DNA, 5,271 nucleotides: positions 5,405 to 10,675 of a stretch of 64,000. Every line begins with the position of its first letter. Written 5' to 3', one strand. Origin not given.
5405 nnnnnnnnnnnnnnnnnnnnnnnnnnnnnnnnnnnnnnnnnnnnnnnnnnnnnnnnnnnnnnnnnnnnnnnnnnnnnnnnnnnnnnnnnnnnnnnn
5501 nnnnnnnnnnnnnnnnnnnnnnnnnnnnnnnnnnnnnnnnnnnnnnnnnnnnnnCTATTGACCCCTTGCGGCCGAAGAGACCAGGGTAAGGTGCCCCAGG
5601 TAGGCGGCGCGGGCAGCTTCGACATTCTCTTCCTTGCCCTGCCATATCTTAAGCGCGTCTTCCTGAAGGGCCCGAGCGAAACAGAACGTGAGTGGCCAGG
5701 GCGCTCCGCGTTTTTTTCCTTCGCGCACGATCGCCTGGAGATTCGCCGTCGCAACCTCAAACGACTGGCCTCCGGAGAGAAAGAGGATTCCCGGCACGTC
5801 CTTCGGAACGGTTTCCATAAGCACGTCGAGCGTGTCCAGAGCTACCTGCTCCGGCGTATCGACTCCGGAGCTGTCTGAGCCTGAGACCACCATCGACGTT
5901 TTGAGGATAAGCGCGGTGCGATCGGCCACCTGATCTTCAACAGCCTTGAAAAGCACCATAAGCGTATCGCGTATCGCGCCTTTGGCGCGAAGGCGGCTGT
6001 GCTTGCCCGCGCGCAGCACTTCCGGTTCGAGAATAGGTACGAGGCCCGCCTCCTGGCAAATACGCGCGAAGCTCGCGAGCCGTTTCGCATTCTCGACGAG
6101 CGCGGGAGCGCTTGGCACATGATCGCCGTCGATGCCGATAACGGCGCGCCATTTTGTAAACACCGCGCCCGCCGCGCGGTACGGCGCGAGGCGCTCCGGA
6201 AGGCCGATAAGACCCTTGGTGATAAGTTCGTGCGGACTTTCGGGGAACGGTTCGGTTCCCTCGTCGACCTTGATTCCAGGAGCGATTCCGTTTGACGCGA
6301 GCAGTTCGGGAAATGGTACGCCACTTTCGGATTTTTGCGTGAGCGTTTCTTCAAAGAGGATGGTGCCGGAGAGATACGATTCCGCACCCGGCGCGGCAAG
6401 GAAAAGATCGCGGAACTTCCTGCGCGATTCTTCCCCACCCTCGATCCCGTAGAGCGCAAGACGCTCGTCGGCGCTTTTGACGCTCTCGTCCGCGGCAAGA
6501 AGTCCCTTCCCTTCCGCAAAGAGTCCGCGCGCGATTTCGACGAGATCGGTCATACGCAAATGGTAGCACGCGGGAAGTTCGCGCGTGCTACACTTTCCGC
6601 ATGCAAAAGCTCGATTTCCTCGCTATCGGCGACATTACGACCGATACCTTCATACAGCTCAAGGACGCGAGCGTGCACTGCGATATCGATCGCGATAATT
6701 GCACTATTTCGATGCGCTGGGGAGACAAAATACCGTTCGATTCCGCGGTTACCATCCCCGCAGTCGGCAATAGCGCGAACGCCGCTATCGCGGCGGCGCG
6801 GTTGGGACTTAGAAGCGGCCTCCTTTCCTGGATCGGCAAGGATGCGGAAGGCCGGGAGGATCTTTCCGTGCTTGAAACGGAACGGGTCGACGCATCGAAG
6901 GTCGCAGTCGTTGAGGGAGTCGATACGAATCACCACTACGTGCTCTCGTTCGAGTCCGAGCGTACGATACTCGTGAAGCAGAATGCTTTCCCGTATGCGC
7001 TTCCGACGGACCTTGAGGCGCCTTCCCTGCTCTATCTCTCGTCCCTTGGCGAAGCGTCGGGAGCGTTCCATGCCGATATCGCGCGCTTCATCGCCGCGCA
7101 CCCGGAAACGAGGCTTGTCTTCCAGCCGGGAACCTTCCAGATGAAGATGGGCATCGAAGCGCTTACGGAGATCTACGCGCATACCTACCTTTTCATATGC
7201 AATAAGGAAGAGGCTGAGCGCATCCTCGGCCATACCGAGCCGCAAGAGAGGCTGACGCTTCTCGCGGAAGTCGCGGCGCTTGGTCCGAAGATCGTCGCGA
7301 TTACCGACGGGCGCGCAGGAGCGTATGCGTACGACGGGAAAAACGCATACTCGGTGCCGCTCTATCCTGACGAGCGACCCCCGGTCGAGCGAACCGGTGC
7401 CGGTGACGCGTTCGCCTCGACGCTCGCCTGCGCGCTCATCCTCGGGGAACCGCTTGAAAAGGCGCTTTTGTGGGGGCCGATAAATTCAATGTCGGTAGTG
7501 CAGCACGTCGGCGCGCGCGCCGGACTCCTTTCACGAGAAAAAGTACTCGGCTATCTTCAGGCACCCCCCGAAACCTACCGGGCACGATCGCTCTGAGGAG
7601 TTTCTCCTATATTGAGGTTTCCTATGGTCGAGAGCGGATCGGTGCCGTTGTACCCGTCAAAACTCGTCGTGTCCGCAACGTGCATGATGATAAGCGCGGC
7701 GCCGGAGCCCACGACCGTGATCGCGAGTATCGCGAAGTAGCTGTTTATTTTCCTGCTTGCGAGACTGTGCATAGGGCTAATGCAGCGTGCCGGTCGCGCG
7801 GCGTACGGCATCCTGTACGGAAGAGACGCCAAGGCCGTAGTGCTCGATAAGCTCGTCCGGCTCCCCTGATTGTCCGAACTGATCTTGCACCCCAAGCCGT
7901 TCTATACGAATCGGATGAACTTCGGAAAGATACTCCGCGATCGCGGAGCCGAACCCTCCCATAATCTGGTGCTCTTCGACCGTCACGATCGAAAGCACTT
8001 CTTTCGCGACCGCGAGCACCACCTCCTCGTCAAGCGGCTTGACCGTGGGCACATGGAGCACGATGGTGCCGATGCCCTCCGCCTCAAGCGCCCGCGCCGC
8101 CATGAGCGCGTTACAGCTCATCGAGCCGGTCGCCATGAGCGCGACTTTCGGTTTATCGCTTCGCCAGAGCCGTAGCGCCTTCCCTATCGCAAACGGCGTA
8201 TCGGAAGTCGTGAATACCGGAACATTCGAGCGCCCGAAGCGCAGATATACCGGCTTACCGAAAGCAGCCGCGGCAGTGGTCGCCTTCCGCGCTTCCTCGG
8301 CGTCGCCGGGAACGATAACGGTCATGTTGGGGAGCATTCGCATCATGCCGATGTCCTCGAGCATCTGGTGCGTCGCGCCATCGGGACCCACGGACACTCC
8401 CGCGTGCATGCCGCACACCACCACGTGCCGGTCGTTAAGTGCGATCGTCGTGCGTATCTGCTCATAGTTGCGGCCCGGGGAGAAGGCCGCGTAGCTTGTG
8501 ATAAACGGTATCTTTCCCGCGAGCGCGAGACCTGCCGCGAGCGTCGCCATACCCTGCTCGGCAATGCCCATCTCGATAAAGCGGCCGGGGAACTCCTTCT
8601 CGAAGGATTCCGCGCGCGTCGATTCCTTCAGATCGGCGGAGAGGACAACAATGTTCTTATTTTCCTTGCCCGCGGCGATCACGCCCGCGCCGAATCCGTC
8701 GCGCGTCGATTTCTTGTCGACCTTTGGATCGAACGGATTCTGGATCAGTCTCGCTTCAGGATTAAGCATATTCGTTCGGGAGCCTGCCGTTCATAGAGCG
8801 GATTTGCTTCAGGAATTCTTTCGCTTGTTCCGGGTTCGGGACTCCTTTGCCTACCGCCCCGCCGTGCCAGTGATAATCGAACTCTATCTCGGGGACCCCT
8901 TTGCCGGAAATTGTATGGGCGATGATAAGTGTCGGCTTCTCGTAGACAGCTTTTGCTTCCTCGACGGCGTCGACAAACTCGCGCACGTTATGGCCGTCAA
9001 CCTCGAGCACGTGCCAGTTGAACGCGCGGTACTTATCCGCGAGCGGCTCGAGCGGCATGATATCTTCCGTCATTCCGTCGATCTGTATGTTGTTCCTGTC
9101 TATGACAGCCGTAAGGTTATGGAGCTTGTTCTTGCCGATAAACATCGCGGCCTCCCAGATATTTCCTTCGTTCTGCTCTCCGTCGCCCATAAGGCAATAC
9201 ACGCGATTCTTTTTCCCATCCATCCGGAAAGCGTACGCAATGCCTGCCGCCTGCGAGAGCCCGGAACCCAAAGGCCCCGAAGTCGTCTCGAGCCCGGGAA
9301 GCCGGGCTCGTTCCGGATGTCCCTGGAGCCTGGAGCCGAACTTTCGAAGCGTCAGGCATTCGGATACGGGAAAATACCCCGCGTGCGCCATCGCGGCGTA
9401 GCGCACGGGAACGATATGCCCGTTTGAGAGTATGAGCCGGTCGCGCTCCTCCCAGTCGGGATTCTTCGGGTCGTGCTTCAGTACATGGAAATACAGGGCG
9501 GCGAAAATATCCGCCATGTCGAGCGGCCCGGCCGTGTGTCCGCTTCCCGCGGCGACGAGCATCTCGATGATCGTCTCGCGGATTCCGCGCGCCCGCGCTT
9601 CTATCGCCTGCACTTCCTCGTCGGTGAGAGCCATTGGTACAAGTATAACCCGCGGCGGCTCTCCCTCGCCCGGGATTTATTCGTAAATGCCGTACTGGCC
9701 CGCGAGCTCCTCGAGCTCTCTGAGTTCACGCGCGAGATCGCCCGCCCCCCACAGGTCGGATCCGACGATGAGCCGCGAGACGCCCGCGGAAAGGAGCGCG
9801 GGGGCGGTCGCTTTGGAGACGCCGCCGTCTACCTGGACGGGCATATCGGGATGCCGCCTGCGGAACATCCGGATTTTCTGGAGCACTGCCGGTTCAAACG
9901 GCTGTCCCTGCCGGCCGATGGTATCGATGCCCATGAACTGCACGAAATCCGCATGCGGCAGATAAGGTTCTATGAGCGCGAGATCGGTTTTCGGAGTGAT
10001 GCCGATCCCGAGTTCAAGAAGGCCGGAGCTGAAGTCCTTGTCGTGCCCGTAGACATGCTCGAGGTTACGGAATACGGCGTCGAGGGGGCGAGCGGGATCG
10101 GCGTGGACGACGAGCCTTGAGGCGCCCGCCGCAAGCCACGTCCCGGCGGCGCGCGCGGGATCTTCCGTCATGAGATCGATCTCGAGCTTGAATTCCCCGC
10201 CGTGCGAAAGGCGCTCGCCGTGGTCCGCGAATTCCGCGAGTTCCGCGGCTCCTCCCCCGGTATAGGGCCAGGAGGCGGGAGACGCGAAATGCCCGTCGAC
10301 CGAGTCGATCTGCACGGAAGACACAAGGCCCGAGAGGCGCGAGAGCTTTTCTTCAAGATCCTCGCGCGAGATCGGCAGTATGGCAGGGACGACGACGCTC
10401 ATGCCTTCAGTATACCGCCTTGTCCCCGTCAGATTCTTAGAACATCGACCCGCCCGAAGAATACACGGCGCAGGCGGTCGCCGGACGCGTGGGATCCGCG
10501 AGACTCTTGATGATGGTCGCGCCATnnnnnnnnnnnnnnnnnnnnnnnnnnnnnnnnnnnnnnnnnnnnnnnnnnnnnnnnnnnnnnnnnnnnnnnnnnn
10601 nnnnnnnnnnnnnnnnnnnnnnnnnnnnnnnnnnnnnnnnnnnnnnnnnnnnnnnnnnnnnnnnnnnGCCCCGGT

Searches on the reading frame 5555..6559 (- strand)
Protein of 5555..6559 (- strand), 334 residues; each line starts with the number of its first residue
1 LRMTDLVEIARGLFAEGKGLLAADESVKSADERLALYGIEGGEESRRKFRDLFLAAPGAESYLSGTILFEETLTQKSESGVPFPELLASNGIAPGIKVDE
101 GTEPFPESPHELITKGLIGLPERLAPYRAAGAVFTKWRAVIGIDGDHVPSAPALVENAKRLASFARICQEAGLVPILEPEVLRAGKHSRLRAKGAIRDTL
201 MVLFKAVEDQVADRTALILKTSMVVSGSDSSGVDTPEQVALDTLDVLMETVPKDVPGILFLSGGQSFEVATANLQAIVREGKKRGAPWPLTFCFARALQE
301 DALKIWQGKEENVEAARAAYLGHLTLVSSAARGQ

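Call 29: search_protein_families(library=pfam, proteins=[window:5555-6559:-], max_evalue=0.001)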
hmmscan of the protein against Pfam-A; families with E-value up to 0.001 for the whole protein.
window:5555-6559:- (334 aa): 1 family
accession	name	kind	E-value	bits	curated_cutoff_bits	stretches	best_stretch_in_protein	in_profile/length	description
PF00274.25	Glycolytic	-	2e-100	336.4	22.2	1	6-333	2-327/349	Fructose-bisphosphate aldolase class-I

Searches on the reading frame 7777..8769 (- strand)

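Call 29: search_protein_families(library=pfam, proteins=[window:7777-8769:-], max_evalue=0.001)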
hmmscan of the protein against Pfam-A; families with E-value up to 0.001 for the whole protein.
window:7777-8769:- (330 aa): 3 families
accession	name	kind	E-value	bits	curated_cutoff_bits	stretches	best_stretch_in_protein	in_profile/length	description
PF02779.29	Transket_pyr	-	1.2e-43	149.2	27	1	19-184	2-173/174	Transketolase, pyrimidine binding domain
PF02780.25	Transketolase_C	-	2.6e-27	95.6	25.9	1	204-317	7-123/124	Transketolase, C-terminal domain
PF22613.1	Transketolase_C_1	-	1.9e-07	31.7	27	1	205-313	10-112/113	Transketolase-like TK C-terminal domain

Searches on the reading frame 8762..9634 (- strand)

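Call 29: search_protein_families(library=pfam, proteins=[window:8762-9634:-], max_evalue=0.001)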
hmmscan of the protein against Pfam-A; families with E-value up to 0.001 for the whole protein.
window:8762-9634:- (290 aa): 3 families
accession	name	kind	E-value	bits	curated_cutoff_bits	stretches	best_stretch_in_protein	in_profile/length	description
PF00456.26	Transketolase_N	-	3.1e-59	201.1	22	1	17-263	8-265/334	Transketolase, thiamine diphosphate binding domain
PF00676.26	E1_dh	-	3.4e-11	43.1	22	1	115-237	96-220/300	Dehydrogenase E1 component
PF13292.11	DXP_synthase_N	-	7.2e-10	39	21.2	1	9-186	16-176/274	1-deoxy-D-xylulose-5-phosphate synthase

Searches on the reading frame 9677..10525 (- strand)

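Call 29: search_protein_families(library=pfam, proteins=[window:9677-10525:-], max_evalue=0.001)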
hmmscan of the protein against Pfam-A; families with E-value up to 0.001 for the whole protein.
window:9677-10525:- (282 aa): 2 families
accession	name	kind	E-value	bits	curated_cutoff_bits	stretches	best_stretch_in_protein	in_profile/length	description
PF00834.25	Ribul_P_3_epim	-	1.1e-18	67.8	21.1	1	46-258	3-197/198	Ribulose-phosphate 3 epimerase family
PF00977.27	His_biosynth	-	0.00027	20.9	23.6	0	225-264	71-111/228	Histidine biosynthesis protein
